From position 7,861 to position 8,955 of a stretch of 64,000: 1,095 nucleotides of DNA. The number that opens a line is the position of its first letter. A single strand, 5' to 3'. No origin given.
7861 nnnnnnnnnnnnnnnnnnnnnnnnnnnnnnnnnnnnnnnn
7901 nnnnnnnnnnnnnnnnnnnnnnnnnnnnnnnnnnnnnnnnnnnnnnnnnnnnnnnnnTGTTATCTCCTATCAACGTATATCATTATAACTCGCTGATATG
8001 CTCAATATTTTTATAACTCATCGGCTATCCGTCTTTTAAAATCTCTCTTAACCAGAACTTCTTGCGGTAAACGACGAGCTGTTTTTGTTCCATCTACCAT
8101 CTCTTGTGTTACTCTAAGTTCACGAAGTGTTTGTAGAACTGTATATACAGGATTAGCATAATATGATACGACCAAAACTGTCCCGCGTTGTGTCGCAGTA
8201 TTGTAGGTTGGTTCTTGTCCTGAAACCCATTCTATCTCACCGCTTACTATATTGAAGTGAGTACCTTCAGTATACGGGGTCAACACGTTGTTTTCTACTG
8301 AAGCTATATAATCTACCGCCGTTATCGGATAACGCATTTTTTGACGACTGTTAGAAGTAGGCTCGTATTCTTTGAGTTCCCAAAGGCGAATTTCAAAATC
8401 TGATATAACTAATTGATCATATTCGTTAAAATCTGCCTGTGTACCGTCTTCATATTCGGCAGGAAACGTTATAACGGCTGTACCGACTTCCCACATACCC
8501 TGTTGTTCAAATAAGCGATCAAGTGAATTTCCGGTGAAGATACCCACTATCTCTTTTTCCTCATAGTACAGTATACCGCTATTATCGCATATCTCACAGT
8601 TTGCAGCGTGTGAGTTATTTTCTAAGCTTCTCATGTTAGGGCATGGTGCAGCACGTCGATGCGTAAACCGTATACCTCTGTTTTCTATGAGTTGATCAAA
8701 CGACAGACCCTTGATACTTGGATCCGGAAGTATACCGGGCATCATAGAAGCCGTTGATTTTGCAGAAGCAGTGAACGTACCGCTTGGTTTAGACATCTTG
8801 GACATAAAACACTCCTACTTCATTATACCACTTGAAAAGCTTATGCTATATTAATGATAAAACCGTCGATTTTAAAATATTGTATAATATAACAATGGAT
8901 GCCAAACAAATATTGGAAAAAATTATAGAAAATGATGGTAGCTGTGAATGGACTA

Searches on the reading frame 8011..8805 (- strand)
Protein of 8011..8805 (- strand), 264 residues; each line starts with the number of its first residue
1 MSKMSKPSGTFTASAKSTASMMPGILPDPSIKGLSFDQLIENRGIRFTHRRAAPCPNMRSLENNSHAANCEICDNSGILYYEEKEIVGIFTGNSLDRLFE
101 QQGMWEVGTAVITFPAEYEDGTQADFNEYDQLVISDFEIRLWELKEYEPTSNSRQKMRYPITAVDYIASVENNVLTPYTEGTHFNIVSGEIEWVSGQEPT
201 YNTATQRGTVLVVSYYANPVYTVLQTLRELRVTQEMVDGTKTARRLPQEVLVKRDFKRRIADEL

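Call 5: search_protein_families(library=pfam, proteins=[window:8011-8805:-], max_evalue=0.1)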
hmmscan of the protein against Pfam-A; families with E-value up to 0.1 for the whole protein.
window:8011-8805:- (264 aa): 1 family
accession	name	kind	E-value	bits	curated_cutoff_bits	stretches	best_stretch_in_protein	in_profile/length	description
PF21461.3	HL_N-beta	-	0.01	16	27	1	154-182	11-38/57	Hyaluronate lyase, N-terminal beta-sheet domain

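Call 6: search_protein_families(library=phrogs, proteins=[window:8011-8805:-], max_evalue=0.01)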
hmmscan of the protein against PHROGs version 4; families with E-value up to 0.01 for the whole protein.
window:8011-8805:- (264 aa): 1 family
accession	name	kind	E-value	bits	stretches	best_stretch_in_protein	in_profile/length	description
phrog_1004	-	head and packaging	1.5e-20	74.7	1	35-254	22-223/263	virion structural protein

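Call 50: search_solved_structures(query=window:8011-8805:-, max_evalue=1)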
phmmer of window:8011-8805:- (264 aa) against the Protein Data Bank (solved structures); distinct sequences matched with E-value up to 1: 2.
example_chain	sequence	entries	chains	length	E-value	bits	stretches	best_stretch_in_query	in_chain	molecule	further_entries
7asw_A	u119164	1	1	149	0.053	16.2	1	180-241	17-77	Thioredoxin-related protein CITRX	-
8q01_S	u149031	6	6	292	0.13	14.9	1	10-117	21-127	Capsid protein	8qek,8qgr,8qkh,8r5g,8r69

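Call 62: search_dna_similar(query=window:8011-8805:-, collection=phages, mode=protein, max_evalue=0.01, max_rows=12)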
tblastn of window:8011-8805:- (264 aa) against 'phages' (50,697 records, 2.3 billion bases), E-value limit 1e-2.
Records with a match: 22; places in all: 22; records where one place covers at least 80% of the query: 20.
Best place of each record, by identity: <60% 22.
By first word of the organism name: Bacillus 20; Exiguobacterium 1; Thermus 1.
By host as written in the record: Bacillus subtilis BEST7003 6; Bacillus subtilis 6; Bacillus subtilis Delta6 2; Bacillus cereus HER1399 2; Bacillus subtilis subsp. subtilis str. 168 1; Exiguobacterium alkaliphilum 1; Bacillus subtilis CU 1065 1; Bacillus subtilis Marburg strain 1; and 2 more.
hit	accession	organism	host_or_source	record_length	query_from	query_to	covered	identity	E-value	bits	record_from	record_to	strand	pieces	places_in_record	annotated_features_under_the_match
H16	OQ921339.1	Bacillus phage SPO1L4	Bacillus subtilis BEST7003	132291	25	255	88%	26.8%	9e-10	65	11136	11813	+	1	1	hypothetical protein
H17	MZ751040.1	Bacillus phage phi18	Bacillus subtilis subsp. subtilis str. ...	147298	25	255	88%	26.8%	9e-10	64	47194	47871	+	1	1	hypothetical protein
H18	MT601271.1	Bacillus phage vB_BsuM-Goe10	Bacillus subtilis Delta6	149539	25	255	88%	26.8%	1e-9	64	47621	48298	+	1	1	hypothetical protein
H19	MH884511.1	Exiguobacterium phage vB_EalM-132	Exiguobacterium alkaliphilum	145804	1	255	97%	23.9%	1e-6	55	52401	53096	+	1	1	hypothetical protein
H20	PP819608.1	Bacillus phage Adastra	Bacillus subtilis CU 1065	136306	36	255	83%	27.6%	4e-12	72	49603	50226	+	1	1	hypothetical protein | ribosome_binding_site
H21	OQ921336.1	Bacillus phage SPO1L1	Bacillus subtilis BEST7003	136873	36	255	83%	27.6%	7e-11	68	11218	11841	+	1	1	hypothetical protein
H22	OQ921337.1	Bacillus phage SPO1L2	Bacillus subtilis BEST7003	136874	36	255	83%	27.6%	7e-11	68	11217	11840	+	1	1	hypothetical protein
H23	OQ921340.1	Bacillus phage SPO1L5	Bacillus subtilis BEST7003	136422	25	255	88%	26.0%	1e-9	64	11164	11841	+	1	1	hypothetical protein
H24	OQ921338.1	Bacillus phage SPO1L3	Bacillus subtilis BEST7003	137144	25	255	88%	26.0%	1e-9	64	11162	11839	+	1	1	hypothetical protein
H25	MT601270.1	Bacillus phage vB_BsuM-Goe9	Bacillus subtilis Delta6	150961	25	255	88%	26.0%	1e-9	64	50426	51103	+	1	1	hypothetical protein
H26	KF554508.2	Bacillus phage CP-51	Bacillus cereus HER1399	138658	36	255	83%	27.0%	6e-6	53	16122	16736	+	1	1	hypothetical protein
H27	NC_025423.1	Bacillus phage CP-51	Bacillus cereus HER1399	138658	36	255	83%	27.0%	6e-6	53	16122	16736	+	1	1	virion structural protein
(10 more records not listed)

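Call 69: search_protein_families(library=ncbifam, proteins=[window:8011-8805:-], max_evalue=0.01)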
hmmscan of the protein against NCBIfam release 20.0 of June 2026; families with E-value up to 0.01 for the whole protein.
window:8011-8805:- (264 aa): 0 families

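Call 91: search_solved_structures(query=A4, max_evalue=1)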
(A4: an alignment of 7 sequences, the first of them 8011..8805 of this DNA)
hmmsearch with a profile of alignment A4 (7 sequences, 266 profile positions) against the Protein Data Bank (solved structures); distinct sequences matched with E-value up to 1: 1.
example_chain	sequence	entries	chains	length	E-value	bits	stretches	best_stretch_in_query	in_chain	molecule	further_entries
8q01_S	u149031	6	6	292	2.9e-17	66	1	8-258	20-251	Capsid protein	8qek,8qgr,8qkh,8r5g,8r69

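Call 112: search_solved_structures(query=A4, max_evalue=0.001, show_alignments=1)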
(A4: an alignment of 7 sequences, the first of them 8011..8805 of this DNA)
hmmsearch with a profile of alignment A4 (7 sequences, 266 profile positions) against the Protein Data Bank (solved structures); distinct sequences matched with E-value up to 0.001: 1.
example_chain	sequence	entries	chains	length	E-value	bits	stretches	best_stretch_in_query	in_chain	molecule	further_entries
8q01_S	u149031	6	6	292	2.9e-17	66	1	8-258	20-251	Capsid protein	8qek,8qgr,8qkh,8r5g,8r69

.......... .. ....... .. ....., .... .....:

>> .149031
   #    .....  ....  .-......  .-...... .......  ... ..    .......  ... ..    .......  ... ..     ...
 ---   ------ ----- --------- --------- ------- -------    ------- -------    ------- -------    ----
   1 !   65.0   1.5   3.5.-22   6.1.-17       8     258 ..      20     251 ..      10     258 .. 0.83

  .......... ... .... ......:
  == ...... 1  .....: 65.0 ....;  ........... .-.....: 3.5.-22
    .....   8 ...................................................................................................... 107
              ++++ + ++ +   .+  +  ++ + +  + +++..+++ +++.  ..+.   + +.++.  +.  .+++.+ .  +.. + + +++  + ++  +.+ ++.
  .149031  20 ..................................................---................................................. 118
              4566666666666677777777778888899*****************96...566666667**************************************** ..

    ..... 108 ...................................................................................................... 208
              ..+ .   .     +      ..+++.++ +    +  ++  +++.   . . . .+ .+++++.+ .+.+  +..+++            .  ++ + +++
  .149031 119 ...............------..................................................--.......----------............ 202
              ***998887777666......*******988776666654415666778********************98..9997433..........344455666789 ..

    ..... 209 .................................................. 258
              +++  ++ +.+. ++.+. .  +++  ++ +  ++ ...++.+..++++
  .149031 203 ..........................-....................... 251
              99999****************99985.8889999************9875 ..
